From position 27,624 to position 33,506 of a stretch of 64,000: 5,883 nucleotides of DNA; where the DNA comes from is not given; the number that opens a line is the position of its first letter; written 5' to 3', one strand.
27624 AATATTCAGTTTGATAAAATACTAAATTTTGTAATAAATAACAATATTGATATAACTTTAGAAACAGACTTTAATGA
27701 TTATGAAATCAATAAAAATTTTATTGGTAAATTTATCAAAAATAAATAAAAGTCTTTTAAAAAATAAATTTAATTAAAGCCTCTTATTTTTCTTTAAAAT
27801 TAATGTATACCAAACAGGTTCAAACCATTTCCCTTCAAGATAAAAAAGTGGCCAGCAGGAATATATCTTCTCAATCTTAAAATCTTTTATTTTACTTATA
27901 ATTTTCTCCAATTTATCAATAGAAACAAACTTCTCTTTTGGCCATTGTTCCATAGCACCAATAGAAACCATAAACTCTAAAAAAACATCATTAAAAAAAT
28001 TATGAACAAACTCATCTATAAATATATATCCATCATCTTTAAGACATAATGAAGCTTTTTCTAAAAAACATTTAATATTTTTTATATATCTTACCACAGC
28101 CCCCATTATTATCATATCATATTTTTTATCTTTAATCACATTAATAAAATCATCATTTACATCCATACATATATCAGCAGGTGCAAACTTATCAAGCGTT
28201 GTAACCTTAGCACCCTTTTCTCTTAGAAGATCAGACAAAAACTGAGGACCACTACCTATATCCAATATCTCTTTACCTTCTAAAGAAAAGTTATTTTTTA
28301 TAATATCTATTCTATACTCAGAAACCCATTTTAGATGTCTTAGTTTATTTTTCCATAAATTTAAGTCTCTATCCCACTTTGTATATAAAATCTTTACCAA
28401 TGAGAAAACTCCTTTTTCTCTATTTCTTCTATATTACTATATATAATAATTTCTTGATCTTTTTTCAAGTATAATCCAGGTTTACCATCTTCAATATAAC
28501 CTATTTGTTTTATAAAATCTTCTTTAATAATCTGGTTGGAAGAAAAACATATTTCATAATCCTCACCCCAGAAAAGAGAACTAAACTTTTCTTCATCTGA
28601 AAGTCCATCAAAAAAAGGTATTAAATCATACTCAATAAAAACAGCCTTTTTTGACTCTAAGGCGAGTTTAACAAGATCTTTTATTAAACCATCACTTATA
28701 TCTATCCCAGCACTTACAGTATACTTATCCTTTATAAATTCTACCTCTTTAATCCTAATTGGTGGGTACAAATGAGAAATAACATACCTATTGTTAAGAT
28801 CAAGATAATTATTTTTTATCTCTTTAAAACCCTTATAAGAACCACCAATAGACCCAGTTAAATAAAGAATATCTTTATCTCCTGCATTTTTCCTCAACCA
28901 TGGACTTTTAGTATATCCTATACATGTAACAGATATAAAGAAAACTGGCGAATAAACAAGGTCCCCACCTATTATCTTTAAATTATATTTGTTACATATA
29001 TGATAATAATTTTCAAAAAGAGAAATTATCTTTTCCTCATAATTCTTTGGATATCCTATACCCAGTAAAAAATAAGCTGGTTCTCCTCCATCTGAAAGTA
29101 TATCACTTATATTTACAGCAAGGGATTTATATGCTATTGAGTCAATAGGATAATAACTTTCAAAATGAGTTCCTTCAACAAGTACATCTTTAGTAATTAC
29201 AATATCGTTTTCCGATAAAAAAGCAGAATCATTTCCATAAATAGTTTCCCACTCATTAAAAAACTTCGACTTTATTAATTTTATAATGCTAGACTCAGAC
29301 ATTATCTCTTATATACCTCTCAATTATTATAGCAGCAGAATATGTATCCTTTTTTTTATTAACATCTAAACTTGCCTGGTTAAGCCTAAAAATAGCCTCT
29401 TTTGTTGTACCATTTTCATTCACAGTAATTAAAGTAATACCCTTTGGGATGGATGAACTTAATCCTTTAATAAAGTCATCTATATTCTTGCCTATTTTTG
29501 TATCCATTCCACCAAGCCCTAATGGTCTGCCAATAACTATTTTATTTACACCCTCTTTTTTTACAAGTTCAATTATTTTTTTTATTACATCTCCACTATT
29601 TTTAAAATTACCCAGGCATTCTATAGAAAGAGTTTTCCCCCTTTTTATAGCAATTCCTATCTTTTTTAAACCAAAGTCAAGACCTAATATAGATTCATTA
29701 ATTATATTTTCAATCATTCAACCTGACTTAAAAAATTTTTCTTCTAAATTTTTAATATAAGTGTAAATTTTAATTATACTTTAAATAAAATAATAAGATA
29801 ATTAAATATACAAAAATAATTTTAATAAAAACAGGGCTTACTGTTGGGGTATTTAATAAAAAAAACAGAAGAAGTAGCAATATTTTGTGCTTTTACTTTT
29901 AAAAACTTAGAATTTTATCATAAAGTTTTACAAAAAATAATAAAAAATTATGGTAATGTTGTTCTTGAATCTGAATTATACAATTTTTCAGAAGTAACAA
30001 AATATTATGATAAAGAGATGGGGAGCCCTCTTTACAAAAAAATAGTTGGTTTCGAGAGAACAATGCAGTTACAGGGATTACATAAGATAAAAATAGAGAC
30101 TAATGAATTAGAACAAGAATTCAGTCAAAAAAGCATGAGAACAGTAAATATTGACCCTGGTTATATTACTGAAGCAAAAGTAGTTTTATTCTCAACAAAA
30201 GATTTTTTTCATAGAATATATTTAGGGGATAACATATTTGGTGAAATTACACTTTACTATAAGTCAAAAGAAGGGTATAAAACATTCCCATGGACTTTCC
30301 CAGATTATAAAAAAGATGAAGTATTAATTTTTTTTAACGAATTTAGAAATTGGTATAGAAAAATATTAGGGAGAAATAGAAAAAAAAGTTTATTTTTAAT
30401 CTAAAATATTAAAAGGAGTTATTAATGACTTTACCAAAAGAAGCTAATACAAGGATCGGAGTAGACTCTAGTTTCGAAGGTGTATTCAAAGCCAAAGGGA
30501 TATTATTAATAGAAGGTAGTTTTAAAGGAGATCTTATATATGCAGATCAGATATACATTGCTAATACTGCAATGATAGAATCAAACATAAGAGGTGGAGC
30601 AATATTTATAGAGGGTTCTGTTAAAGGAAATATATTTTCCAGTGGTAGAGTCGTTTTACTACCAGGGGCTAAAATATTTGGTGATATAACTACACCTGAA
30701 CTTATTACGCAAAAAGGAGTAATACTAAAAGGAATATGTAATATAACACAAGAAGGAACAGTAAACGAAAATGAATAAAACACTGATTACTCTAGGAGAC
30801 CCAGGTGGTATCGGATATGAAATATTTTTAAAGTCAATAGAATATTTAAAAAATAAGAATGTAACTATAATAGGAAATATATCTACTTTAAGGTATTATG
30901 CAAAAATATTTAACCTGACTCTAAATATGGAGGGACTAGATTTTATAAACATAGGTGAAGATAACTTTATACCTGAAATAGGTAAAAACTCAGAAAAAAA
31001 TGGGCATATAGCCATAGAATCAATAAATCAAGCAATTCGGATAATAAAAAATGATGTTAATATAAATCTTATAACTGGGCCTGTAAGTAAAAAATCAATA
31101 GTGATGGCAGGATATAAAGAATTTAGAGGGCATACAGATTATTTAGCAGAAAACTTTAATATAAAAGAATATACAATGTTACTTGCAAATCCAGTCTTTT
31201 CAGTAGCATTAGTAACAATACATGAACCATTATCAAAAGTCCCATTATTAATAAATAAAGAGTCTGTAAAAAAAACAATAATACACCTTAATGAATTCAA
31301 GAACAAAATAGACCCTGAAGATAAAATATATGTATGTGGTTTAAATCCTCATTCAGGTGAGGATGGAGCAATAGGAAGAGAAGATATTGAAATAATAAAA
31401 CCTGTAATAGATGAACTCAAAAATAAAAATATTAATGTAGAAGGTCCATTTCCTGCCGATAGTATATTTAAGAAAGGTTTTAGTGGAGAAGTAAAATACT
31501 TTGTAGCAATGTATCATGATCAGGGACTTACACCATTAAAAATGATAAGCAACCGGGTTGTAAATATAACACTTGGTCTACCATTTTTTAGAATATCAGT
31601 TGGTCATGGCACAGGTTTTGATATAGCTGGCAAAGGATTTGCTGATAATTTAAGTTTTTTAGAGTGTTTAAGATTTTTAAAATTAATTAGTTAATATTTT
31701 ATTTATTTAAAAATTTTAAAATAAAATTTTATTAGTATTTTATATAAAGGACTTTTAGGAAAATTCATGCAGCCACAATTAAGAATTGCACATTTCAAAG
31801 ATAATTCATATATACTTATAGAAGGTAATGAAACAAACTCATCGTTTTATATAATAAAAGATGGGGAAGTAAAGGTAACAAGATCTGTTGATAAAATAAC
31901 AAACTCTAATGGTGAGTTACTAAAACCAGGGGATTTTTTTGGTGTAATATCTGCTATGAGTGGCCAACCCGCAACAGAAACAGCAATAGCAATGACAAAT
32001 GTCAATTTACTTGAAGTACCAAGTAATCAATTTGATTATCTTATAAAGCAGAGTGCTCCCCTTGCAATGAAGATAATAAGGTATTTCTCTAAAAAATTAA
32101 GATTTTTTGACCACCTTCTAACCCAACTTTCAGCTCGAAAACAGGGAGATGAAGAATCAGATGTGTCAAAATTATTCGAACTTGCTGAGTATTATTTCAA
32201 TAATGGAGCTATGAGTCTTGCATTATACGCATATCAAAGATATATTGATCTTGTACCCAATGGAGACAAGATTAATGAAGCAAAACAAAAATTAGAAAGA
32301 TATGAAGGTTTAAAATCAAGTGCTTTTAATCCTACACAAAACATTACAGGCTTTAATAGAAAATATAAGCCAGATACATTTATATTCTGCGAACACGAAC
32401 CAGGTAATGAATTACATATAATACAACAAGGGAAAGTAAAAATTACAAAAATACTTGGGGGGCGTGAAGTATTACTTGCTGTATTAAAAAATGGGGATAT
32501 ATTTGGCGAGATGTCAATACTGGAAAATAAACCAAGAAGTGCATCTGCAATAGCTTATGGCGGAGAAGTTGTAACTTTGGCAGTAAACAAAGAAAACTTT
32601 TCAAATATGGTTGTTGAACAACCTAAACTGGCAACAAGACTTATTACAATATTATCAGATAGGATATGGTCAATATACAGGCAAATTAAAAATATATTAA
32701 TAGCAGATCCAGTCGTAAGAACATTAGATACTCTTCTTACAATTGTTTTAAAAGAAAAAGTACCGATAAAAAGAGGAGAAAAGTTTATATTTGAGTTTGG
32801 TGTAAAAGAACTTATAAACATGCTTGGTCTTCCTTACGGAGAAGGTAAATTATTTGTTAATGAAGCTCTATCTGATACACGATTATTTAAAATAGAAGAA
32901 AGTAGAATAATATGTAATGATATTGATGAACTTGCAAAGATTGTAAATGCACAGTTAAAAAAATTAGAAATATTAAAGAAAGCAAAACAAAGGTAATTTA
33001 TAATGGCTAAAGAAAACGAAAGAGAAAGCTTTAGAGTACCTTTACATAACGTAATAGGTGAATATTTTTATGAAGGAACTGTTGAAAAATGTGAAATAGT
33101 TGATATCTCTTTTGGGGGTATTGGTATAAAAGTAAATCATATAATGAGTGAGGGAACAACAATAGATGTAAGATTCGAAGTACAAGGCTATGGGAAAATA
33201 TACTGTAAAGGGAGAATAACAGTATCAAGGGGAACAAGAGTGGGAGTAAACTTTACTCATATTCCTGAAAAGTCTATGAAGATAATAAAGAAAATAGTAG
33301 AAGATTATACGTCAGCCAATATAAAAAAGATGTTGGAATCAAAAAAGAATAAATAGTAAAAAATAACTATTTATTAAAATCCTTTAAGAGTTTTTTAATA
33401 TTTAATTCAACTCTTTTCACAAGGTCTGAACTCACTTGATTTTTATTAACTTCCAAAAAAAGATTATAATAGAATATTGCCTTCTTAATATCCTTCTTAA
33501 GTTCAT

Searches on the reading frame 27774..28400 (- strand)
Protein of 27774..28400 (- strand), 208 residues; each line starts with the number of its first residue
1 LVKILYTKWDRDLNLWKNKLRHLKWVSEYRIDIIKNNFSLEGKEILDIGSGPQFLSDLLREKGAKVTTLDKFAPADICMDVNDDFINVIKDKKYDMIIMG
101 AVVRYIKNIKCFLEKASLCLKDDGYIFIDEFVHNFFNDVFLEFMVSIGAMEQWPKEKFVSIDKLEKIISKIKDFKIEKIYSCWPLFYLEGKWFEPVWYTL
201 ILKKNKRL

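Call 31: search_protein_families(library=pfam, proteins=[window:27774-28400:-], max_evalue=0.0001)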
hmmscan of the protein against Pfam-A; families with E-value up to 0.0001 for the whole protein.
window:27774-28400:- (208 aa): 3 families
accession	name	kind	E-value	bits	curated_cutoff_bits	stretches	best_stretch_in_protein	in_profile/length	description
PF13489.12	Methyltransf_23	-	4.1e-10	40.1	27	1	32-133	11-121/164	Methyltransferase domain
PF13847.12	Methyltransf_31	-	1.2e-05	25.5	27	0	89-132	70-113/145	Methyltransferase domain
PF08241.18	Methyltransf_11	-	3.5e-05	24.8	21.2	0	46-128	1-95/95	Methyltransferase domain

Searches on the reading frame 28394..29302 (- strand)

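Call 31: search_protein_families(library=pfam, proteins=[window:28394-29302:-], max_evalue=0.0001)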
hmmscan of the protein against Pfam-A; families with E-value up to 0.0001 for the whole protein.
window:28394-29302:- (302 aa): 1 family
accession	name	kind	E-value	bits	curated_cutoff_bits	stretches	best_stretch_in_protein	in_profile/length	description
PF00586.29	AIRS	-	4.3e-18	66.2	24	1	24-130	2-111/112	AIR synthase related protein, N-terminal domain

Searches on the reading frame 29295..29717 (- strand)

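Call 31: search_protein_families(library=pfam, proteins=[window:29295-29717:-], max_evalue=0.0001)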
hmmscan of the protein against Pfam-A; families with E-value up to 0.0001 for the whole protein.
window:29295-29717:- (140 aa): 1 family
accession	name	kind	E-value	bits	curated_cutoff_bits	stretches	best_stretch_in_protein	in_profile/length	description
PF03652.20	RuvX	-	3.5e-23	82.9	29.2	1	9-137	2-133/134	Holliday junction resolvase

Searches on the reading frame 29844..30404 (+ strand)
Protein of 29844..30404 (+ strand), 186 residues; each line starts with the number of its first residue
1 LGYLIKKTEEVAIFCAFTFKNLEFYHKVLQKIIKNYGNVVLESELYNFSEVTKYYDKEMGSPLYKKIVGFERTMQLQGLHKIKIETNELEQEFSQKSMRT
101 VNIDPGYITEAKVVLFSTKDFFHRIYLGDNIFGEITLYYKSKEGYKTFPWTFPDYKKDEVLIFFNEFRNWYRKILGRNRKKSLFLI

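Call 46: search_protein_families(library=pfam, proteins=[window:29844-30404:+], max_evalue=0.0001)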
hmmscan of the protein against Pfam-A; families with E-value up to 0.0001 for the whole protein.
window:29844-30404:+ (186 aa): 1 family
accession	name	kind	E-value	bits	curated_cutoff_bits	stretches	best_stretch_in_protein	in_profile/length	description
PF14385.11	DUF4416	-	3.4e-54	183.6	27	1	10-171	2-162/162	Domain of unknown function (DUF4416)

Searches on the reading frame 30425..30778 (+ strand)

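Call 46: search_protein_families(library=pfam, proteins=[window:30425-30778:+], max_evalue=0.0001)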
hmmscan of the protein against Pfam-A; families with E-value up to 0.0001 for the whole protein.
window:30425-30778:+ (117 aa): 1 family
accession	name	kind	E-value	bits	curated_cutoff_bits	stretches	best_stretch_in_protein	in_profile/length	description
PF04519.19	Bactofilin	-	1.7e-20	73.5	27.9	1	9-105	1-97/98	Polymer-forming cytoskeletal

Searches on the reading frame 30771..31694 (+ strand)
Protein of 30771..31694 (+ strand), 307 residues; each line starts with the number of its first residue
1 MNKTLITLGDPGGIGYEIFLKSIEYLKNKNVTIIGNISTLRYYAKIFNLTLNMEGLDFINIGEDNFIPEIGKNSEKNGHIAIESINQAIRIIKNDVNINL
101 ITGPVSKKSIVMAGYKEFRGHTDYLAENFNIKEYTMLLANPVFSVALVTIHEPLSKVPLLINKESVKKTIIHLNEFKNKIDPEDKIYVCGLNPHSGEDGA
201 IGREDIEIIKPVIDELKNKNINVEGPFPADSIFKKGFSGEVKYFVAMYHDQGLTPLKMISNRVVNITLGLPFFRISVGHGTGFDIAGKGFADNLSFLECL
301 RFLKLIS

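Call 5: search_protein_families(library=pfam, proteins=[window:30771-31694:+], max_evalue=0.001)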
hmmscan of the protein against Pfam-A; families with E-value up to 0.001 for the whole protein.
window:30771-31694:+ (307 aa): 1 family
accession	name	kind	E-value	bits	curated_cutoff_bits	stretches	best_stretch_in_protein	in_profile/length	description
PF04166.17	PdxA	-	6.8e-80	269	27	1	54-301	40-284/286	Pyridoxal phosphate biosynthetic protein PdxA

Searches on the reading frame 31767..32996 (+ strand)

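Call 5: search_protein_families(library=pfam, proteins=[window:31767-32996:+], max_evalue=0.001)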
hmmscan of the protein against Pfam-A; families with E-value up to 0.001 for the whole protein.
window:31767-32996:+ (409 aa): 1 family
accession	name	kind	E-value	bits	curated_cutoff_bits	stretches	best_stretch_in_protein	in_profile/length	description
PF00027.35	cNMP_binding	-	2.6e-39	133.5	27.5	2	198-282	2-86/89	Cyclic nucleotide-binding domain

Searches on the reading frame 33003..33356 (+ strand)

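Call 5: search_protein_families(library=pfam, proteins=[window:33003-33356:+], max_evalue=0.001)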
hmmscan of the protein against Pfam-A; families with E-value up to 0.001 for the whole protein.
window:33003-33356:+ (117 aa): 1 family
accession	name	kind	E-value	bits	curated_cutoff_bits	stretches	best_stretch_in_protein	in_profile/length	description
PF07238.19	PilZ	-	1.9e-12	47.8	22.5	1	7-100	3-101/102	PilZ domain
